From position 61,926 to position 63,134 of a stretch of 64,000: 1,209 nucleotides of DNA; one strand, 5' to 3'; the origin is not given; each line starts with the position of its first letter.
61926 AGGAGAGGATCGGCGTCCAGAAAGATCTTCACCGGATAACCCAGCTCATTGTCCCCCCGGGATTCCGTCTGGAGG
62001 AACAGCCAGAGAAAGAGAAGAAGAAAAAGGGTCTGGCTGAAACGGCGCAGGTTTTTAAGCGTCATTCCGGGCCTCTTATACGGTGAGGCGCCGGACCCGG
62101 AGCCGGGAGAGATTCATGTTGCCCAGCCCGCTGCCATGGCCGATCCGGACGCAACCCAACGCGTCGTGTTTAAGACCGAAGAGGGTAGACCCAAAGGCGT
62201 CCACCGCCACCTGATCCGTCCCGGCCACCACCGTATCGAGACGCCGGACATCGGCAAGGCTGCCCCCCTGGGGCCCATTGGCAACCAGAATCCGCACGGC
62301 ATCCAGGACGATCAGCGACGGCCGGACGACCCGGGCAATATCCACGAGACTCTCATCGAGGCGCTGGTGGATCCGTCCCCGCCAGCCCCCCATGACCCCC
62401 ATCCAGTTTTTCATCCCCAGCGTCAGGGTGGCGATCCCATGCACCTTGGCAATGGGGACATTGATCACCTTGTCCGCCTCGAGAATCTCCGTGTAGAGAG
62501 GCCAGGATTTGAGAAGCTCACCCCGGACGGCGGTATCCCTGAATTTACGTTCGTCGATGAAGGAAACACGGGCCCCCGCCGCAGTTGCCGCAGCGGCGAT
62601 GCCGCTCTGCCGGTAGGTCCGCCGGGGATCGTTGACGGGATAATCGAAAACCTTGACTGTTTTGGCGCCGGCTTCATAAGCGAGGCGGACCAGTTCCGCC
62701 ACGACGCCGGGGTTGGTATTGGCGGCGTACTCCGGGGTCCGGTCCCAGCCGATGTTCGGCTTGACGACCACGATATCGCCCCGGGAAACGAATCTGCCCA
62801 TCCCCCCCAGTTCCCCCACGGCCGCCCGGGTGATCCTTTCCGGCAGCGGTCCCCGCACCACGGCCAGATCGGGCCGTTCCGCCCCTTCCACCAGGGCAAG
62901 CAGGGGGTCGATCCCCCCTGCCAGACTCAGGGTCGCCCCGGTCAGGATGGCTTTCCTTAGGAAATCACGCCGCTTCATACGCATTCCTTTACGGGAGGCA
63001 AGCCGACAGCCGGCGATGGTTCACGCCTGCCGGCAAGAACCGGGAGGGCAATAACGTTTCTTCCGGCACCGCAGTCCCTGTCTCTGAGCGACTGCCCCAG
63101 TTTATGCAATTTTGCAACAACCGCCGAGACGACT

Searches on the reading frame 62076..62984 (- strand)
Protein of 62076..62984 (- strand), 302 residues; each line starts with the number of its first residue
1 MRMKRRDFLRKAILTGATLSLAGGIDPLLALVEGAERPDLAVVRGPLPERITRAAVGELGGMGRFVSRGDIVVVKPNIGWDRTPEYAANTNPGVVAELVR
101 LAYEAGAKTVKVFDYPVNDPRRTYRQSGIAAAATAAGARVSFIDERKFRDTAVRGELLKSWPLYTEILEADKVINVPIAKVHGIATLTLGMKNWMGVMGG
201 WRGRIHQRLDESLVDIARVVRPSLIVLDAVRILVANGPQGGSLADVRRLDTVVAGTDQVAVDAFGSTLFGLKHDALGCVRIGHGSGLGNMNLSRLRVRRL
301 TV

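Call 70: search_protein_families(library=pfam, proteins=[window:62076-62984:-], max_evalue=0.00001)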
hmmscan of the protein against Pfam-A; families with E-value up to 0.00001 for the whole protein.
window:62076-62984:- (302 aa): 1 family
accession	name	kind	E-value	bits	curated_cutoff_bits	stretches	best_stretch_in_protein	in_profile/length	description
PF04015.17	DUF362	-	2.5e-49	168.5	24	1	72-265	1-198/200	Domain of unknown function (DUF362)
